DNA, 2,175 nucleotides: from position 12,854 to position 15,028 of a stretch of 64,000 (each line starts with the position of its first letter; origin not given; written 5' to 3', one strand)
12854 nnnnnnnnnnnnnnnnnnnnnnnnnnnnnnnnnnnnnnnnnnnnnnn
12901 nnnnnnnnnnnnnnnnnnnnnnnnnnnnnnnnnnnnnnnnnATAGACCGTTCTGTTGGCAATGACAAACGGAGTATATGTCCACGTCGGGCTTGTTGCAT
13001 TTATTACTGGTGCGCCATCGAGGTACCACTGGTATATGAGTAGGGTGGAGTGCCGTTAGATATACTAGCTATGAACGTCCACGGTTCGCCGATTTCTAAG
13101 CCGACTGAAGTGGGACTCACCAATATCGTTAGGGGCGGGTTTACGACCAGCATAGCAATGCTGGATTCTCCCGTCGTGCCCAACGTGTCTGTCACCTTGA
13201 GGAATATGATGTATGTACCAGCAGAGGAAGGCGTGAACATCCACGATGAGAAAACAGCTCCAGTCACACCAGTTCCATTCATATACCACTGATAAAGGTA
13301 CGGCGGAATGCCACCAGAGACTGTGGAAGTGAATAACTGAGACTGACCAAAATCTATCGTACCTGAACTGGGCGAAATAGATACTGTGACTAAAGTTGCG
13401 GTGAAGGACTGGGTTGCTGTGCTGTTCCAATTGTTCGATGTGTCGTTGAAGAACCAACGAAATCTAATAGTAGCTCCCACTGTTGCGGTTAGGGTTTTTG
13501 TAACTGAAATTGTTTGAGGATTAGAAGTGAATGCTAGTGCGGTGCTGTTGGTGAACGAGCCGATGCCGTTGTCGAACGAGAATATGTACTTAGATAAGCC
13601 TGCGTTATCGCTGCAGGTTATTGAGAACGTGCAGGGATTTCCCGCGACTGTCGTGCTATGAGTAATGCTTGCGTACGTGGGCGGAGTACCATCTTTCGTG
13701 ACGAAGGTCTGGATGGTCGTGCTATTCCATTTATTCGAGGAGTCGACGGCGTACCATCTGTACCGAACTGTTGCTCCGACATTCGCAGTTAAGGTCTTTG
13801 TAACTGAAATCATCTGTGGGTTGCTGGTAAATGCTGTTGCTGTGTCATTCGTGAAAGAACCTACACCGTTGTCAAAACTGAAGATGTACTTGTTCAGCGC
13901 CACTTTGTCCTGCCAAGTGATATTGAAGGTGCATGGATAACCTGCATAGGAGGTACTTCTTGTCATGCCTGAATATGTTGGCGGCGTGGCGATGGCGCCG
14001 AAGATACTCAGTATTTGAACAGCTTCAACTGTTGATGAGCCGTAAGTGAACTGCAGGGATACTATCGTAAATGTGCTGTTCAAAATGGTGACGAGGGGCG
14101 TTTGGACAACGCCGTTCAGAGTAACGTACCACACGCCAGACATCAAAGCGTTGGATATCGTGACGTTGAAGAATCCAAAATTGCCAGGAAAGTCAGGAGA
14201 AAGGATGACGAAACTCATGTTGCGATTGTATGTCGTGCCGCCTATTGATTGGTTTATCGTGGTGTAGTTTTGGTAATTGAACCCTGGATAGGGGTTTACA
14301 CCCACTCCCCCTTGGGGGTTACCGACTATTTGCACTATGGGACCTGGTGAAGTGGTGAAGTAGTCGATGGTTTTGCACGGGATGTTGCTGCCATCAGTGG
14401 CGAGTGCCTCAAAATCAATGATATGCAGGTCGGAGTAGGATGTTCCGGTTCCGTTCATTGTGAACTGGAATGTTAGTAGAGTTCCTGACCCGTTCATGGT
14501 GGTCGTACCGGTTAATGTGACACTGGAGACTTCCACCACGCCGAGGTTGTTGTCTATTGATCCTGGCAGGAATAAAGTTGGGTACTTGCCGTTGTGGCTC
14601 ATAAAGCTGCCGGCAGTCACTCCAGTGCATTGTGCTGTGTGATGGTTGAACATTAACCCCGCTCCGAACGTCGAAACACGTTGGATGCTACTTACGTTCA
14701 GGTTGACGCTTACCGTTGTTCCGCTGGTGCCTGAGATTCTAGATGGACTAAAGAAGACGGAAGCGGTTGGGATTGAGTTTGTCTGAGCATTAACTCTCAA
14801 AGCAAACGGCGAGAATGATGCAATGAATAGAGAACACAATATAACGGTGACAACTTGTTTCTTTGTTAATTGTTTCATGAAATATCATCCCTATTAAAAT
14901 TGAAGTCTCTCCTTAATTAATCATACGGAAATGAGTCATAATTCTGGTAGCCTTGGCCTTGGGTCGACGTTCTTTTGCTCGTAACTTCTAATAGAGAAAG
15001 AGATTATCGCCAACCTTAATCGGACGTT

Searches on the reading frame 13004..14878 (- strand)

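Call 6: search_protein_families(library=pfam, proteins=[window:13004-14878:-], max_evalue=0.01)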
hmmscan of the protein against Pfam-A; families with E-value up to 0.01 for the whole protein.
window:13004-14878:- (624 aa): 1 family
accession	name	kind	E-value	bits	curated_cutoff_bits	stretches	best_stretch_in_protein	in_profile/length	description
PF13573.12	SprB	-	0.0084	16.2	28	1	519-535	20-36/37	SprB repeat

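Call 28: search_protein_families(library=pfam, proteins=[window:13004-14878:-], max_evalue=10)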
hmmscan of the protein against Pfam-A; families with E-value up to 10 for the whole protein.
window:13004-14878:- (624 aa): 3 families
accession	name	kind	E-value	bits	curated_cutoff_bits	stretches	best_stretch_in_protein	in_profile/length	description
PF13573.12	SprB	-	0.0084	16.2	28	2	519-535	20-36/37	SprB repeat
PF13927.12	Ig_3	-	0.016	16.2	30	1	499-537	4-41/78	Immunoglobulin domain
PF15903.10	PL48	-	0.9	8.8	31.4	1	339-395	261-318/346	Filopodia upregulated, FAM65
